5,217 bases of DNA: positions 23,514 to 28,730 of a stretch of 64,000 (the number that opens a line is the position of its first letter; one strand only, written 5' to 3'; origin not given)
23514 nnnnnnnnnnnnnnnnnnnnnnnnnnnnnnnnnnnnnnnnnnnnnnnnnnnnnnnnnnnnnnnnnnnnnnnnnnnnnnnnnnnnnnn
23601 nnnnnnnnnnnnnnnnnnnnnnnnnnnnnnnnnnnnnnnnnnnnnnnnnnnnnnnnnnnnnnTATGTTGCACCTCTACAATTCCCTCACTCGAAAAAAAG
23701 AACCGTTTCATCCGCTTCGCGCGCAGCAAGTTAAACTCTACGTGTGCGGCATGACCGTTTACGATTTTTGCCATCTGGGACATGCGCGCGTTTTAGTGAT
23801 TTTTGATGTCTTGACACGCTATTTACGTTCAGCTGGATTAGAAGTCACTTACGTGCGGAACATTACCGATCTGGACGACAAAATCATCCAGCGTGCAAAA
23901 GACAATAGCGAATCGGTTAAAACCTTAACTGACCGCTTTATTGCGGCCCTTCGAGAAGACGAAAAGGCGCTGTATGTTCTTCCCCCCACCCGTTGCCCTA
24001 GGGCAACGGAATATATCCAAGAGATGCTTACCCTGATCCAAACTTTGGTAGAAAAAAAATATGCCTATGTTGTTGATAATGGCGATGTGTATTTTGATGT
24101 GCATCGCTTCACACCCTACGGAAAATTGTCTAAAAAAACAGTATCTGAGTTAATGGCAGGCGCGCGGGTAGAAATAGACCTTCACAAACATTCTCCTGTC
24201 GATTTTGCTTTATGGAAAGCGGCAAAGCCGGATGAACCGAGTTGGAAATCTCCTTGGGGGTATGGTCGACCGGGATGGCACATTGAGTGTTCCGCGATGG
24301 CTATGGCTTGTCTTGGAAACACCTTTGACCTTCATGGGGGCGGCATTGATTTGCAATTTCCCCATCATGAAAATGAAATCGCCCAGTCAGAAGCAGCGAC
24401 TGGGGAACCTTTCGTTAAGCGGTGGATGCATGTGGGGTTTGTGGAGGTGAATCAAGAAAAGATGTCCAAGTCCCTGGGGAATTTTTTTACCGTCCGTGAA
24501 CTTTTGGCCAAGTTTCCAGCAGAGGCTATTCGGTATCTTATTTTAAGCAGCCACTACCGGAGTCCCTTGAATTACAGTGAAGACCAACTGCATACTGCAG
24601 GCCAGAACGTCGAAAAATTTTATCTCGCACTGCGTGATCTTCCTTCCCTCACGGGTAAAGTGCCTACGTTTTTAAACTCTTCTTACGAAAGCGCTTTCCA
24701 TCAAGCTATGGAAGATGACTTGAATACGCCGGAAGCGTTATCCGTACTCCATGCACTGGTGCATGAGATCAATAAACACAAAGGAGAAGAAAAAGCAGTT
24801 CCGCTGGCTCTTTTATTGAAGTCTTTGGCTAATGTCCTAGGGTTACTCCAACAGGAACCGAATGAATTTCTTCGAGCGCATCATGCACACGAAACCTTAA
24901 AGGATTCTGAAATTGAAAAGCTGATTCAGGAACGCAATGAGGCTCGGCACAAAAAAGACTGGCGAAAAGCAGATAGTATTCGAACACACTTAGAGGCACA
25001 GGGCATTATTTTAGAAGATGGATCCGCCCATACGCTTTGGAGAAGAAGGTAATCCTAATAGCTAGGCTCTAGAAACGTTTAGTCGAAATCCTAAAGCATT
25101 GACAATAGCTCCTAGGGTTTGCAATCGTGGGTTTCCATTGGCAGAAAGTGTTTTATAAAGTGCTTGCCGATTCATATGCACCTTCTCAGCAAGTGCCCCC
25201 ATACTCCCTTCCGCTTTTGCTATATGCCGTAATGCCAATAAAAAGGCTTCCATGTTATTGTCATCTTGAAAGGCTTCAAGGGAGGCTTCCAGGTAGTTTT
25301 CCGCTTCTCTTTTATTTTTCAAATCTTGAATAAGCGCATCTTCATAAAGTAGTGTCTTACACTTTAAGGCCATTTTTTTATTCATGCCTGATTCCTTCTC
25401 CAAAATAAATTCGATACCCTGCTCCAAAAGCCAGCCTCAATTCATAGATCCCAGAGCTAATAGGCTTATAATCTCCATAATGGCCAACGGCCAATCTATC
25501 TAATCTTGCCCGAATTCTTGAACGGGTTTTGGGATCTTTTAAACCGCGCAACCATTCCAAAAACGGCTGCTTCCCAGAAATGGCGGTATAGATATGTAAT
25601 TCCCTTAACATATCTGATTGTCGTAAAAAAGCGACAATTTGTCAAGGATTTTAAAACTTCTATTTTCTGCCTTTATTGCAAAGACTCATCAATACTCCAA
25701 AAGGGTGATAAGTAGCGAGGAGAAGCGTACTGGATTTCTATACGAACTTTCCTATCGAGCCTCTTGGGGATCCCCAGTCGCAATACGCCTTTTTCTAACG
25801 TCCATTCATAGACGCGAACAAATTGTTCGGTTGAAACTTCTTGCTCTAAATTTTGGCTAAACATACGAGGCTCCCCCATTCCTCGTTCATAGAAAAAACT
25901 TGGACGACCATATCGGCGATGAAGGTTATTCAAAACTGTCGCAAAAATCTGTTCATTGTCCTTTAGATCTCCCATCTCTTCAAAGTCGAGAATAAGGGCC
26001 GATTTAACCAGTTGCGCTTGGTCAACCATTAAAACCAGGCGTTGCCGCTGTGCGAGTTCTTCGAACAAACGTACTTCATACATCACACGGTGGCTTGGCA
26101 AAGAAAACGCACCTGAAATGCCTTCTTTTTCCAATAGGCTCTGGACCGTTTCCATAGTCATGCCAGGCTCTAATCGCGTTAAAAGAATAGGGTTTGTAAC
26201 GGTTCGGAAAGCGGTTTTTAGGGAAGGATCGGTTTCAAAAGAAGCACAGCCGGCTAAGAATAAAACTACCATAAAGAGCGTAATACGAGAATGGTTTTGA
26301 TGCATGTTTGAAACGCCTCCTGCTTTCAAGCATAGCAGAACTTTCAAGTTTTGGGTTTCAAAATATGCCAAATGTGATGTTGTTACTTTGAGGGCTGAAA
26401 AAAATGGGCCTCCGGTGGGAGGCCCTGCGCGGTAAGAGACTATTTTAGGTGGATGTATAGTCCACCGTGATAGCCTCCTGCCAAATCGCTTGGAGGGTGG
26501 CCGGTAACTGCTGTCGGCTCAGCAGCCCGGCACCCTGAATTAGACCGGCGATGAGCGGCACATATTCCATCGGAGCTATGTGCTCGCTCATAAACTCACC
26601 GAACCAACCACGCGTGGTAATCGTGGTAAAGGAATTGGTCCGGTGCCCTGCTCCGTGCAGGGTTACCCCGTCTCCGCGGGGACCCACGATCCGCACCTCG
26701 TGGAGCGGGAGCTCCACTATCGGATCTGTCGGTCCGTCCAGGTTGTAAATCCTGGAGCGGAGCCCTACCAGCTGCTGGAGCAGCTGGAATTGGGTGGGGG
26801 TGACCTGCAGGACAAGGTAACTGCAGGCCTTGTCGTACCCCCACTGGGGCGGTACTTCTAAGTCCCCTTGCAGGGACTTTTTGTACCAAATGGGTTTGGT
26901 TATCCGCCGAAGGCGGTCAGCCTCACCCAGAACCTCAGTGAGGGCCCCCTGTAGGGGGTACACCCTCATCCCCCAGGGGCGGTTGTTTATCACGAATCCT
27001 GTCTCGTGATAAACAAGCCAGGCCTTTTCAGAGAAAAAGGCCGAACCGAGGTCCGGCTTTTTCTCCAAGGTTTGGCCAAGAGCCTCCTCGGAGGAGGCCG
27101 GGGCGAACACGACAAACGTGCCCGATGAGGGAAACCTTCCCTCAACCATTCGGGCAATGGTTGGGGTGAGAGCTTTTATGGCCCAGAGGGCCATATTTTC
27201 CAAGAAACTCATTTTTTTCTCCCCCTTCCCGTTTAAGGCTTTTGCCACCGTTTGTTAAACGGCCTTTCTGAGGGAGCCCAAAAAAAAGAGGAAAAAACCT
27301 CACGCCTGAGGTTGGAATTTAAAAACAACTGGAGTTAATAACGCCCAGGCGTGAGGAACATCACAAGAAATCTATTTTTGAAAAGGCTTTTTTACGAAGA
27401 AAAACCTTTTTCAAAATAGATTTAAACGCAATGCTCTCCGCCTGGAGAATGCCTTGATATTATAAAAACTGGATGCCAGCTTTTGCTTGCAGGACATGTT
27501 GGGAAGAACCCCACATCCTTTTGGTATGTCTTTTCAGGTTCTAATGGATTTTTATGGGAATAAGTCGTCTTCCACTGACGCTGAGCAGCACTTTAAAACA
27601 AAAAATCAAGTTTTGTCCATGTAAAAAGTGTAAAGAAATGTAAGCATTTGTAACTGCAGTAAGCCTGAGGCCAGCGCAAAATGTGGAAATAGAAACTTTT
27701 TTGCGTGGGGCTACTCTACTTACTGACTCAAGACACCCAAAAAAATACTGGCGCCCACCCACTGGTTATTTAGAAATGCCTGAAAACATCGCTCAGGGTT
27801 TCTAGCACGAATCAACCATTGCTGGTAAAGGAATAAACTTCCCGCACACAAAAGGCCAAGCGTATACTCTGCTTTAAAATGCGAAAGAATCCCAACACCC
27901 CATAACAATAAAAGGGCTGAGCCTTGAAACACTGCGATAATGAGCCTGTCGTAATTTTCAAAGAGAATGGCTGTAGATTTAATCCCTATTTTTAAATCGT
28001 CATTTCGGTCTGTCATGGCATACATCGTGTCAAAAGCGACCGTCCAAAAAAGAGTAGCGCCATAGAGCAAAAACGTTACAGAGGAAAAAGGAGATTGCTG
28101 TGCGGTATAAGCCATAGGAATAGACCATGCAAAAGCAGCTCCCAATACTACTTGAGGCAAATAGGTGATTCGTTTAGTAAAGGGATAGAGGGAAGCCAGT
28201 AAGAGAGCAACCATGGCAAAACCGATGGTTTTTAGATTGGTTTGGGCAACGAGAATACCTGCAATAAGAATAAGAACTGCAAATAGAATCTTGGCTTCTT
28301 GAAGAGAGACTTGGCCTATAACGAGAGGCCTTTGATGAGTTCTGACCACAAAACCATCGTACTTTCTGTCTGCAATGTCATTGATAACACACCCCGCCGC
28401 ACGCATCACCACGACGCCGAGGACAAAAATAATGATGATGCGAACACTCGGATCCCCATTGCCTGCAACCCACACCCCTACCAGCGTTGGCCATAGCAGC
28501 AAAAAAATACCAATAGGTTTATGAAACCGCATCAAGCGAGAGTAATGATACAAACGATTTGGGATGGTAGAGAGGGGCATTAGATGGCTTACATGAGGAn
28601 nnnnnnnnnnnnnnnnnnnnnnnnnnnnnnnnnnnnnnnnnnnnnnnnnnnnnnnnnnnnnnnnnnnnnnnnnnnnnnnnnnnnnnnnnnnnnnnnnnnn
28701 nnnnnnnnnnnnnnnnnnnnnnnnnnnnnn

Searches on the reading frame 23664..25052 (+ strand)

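Call 37: search_protein_families(library=pfam, proteins=[window:23664-25052:+], max_evalue=0.00001)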
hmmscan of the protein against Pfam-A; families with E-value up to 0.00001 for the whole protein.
window:23664-25052:+ (462 aa): 5 families
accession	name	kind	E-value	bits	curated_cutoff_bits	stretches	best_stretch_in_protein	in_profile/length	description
PF01406.26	tRNA-synt_1e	-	4.1e-132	440.6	27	1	15-312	2-299/301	tRNA synthetases class I (C) catalytic domain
PF09190.17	DALR_2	-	3.5e-17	63.1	22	1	344-396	1-57/57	DALR domain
PF09334.17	tRNA-synt_1g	-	4e-13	49.3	20.1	0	244-308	305-370/391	tRNA synthetases class I (M)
PF00133.28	tRNA-synt_1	-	1.3e-07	31.2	22.7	0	221-303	329-412/414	tRNA synthetases class I (I, L, M and V)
PF23493.1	CysS_C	-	5.7e-07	30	23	1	415-460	6-51/51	Cysteinyl-tRNA ligase anticodon binding domain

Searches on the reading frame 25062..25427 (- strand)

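Call 41: search_protein_families(library=pfam, proteins=[window:25062-25427:-], max_evalue=0.00001)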
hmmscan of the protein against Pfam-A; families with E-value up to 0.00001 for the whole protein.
window:25062-25427:- (121 aa): 1 family
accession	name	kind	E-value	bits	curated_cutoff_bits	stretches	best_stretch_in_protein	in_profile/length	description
PF21716.3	dnstrm_HI1420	-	1.8e-14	53.8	27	1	36-118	11-88/90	Probable addiction module antidote protein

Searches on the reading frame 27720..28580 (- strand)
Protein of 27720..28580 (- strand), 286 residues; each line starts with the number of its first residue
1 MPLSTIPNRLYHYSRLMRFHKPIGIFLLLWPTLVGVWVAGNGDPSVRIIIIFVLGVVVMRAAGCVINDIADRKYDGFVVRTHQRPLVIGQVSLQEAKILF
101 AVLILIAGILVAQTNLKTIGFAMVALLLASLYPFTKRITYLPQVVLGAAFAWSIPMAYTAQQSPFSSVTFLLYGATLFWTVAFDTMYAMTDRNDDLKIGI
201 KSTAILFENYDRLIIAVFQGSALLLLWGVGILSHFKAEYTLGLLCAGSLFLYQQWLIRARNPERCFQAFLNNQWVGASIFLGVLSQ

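Call 39: search_protein_families(library=pfam, proteins=[window:27720-28580:-], max_evalue=0.00001)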
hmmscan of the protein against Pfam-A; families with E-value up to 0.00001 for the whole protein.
window:27720-28580:- (286 aa): 1 family
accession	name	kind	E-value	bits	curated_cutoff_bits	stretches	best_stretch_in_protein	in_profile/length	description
PF01040.23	UbiA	-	4.8e-62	209.9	34.2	1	28-269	1-244/250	UbiA prenyltransferase family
